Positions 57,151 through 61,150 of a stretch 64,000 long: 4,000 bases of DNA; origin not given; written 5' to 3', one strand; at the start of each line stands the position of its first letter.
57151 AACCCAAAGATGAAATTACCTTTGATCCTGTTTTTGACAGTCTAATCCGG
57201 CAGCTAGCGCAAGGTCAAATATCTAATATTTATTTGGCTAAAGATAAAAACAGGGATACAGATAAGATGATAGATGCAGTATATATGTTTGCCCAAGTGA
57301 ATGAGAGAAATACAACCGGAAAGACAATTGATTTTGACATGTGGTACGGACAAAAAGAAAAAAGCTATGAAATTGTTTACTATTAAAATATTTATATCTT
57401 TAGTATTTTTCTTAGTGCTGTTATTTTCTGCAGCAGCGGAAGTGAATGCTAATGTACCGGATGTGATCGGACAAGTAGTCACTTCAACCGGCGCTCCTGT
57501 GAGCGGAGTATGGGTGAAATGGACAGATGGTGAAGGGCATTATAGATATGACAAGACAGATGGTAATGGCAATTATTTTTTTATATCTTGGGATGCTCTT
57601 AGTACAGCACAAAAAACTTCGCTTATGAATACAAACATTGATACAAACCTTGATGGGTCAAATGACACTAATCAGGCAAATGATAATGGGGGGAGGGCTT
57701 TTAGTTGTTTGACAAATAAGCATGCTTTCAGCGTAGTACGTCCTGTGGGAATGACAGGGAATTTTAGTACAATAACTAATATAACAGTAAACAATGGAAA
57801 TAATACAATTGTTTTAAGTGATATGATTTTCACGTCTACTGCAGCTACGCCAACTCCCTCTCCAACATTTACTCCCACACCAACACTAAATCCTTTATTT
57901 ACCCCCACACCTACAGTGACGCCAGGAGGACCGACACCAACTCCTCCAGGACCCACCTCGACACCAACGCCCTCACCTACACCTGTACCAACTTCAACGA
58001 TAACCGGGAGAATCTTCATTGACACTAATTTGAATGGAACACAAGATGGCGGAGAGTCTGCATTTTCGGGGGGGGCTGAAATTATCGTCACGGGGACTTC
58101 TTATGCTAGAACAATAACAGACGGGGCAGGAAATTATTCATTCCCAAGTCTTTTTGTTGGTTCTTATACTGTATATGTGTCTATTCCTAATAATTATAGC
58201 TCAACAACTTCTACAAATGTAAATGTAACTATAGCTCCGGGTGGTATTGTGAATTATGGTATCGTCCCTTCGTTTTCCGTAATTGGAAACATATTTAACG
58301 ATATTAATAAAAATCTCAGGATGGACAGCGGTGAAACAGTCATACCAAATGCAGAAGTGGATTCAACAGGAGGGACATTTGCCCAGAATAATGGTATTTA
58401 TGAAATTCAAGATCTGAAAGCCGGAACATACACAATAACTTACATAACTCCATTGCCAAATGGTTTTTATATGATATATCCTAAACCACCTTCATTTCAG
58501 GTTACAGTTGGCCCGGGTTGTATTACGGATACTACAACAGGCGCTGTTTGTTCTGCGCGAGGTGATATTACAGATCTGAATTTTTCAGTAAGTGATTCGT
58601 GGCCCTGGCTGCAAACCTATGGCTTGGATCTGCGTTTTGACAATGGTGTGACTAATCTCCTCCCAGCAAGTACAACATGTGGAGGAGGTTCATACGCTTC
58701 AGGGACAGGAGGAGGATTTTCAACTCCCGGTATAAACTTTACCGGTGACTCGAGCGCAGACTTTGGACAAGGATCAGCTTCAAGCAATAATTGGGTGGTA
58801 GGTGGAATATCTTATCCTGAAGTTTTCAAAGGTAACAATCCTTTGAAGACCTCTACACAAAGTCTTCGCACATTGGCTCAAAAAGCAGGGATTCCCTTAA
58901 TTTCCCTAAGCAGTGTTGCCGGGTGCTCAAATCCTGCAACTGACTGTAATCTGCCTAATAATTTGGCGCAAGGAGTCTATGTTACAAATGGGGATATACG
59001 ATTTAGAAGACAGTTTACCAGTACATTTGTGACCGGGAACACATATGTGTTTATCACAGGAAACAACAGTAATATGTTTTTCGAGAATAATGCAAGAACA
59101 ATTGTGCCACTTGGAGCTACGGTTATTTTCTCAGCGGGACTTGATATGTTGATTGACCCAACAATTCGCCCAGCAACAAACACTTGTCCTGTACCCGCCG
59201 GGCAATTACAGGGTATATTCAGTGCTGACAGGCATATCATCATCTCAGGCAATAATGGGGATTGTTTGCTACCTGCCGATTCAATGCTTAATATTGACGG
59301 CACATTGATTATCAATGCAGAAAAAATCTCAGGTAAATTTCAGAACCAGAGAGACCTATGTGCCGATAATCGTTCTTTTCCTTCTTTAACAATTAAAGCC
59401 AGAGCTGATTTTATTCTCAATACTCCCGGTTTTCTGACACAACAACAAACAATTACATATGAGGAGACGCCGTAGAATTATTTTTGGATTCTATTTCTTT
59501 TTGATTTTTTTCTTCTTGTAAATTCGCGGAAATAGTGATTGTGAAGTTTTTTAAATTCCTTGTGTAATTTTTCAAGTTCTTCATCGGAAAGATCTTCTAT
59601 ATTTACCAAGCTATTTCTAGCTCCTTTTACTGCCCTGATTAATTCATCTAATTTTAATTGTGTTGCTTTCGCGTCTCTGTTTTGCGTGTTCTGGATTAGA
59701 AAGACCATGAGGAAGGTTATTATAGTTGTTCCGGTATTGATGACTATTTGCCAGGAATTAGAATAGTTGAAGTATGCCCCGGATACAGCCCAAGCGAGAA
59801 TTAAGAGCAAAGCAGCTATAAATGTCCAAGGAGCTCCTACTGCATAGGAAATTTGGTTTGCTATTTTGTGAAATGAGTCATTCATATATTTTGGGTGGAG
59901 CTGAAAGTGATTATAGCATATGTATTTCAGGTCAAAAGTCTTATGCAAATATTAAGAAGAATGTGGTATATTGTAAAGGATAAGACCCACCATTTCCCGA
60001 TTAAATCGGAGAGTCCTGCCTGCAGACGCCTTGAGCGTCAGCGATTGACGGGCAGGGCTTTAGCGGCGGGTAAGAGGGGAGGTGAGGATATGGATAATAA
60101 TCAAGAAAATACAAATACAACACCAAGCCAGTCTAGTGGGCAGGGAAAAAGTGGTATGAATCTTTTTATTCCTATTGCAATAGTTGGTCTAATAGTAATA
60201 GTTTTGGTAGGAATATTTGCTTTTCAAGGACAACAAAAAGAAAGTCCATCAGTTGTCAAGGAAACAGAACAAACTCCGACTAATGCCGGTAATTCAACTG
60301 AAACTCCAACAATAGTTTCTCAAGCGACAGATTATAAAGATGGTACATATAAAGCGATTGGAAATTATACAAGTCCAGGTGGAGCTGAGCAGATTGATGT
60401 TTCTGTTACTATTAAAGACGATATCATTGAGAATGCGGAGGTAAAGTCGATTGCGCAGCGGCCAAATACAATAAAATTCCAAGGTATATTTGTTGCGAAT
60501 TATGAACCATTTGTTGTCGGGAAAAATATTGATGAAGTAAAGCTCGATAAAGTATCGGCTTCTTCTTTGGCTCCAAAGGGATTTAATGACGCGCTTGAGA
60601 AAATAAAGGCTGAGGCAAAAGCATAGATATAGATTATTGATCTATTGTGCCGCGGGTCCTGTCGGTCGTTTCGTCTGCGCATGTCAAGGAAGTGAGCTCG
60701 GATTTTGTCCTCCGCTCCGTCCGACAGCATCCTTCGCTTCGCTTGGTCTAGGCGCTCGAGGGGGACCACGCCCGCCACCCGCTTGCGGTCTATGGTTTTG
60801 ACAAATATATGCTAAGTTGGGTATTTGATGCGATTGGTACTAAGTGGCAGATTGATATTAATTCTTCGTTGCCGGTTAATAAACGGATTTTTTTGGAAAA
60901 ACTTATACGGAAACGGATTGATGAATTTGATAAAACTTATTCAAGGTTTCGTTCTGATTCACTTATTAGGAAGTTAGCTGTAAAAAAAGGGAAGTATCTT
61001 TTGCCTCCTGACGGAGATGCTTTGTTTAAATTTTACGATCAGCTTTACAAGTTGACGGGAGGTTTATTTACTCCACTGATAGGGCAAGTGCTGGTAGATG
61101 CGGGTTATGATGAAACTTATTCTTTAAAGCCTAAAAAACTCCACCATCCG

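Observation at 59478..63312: FMN-binding protein, ApbE flavin transferase and membrane FNR-like oxidoreductase in a row: candidate flavin-based extracytoplasmic electron-transfer module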

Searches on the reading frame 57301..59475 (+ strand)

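Call 3: search_protein_families(library=pfam, proteins=[window:57301-59475:+], max_evalue=0.01)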
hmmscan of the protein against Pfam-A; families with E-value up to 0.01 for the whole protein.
window:57301-59475:+ (724 aa): 5 families
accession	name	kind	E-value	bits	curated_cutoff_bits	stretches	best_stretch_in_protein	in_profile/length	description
PF17210.9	SdrD_B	-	7.8e-15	55.5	29.7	2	234-305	3-76/112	SdrD B-like domain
PF13620.12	CarboxypepD_reg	-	1.4e-13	51.4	32.3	2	258-311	16-71/82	Carboxypeptidase regulatory-like domain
PF13715.12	CarbopepD_reg_2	-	2.9e-05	24.4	32.2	0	258-299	16-55/88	CarboxypepD_reg-like domain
PF17802.7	SpaA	-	8.2e-05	23.1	23.1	0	265-312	28-77/91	Prealbumin-like fold domain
PF24025.1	Ig_DR_A0283-like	-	0.0077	17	27.1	0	58-99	12-55/102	DR_A0283-like, Ig-like domain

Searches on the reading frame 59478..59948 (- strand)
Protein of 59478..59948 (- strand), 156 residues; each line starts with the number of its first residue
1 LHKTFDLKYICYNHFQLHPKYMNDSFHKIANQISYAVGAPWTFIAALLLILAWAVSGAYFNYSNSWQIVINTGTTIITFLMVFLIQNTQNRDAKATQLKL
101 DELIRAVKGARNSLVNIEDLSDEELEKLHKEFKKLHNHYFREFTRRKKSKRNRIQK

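Call 3: search_protein_families(library=pfam, proteins=[window:59478-59948:-], max_evalue=0.01)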
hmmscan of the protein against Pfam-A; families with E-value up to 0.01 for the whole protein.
window:59478-59948:- (156 aa): 2 families
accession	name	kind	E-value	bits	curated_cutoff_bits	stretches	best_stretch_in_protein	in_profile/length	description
PF04120.17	Iron_permease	-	1.9e-51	173.7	25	1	26-146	1-121/128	Low affinity iron permease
PF10112.14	Halogen_Hydrol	-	0.0053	17.2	29.8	1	42-156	4-101/191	5-bromo-4-chloroindolyl phosphate hydrolysis protein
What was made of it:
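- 59478..59948 (-): Adjacent divergent gene: low-affinity iron permease family protein. It is a neighbour and not a demonstrated part of the module. PF04120 E=1.9e-51 (call 3).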

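Call 8: search_protein_families(library=ncbifam, proteins=[window:59478-59948:-], max_evalue=1)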
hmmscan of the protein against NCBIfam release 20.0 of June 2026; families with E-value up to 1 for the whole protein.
window:59478-59948:- (156 aa): 4 families
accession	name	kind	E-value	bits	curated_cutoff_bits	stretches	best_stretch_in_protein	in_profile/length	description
NF000142.1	vanZ-Pt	exception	0.0059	16.7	260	1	62-111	12-61/143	glycopeptide resistance protein VanZ-Pt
NF004908.0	PRK06265.2-3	equivalog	0.028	14.4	205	1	17-78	118-182/211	cobalt transporter CbiM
NF008745.0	PRK11778.1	equivalog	0.029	13.5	259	1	75-149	19-92/345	protease SohB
NF008672.1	PRK11677.1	equivalog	0.032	14.1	150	1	74-139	14-77/133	Z-ring associated protein ZapG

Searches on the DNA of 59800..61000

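Call 7: search_rna_families(source=window, start=59800, end=61000, threshold=evalue, max_evalue=1, show_alignments=2)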
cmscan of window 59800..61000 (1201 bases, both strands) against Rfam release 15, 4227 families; matches with E-value up to 1: 1.
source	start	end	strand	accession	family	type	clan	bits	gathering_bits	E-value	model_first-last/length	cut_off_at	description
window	60278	60338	-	RF02470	Ms_IGR-8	Gene; sRNA;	-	18.9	44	0.25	1-63/63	no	Mycobacterium sRNA Ms_IGR-8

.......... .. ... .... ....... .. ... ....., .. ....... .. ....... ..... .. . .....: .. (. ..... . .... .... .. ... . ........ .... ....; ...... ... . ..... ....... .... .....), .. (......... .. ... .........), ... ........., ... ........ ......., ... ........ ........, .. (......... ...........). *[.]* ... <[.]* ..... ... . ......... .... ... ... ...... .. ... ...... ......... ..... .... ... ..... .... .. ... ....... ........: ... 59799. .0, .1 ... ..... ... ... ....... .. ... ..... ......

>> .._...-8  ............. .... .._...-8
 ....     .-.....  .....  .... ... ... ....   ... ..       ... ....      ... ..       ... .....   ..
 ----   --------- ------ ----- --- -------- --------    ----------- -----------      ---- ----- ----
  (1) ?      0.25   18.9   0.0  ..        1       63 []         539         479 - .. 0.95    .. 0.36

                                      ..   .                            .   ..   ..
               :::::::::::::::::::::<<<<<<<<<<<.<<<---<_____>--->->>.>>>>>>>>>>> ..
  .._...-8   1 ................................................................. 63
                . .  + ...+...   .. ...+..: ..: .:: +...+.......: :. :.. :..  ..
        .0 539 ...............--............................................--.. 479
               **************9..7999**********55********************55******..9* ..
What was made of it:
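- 60627..60808 (.): 182-nt spacer between gene 1 and ApbE, peaking at 71% GC (80-nt windows). Nature unknown. No Rfam hit (call 7).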
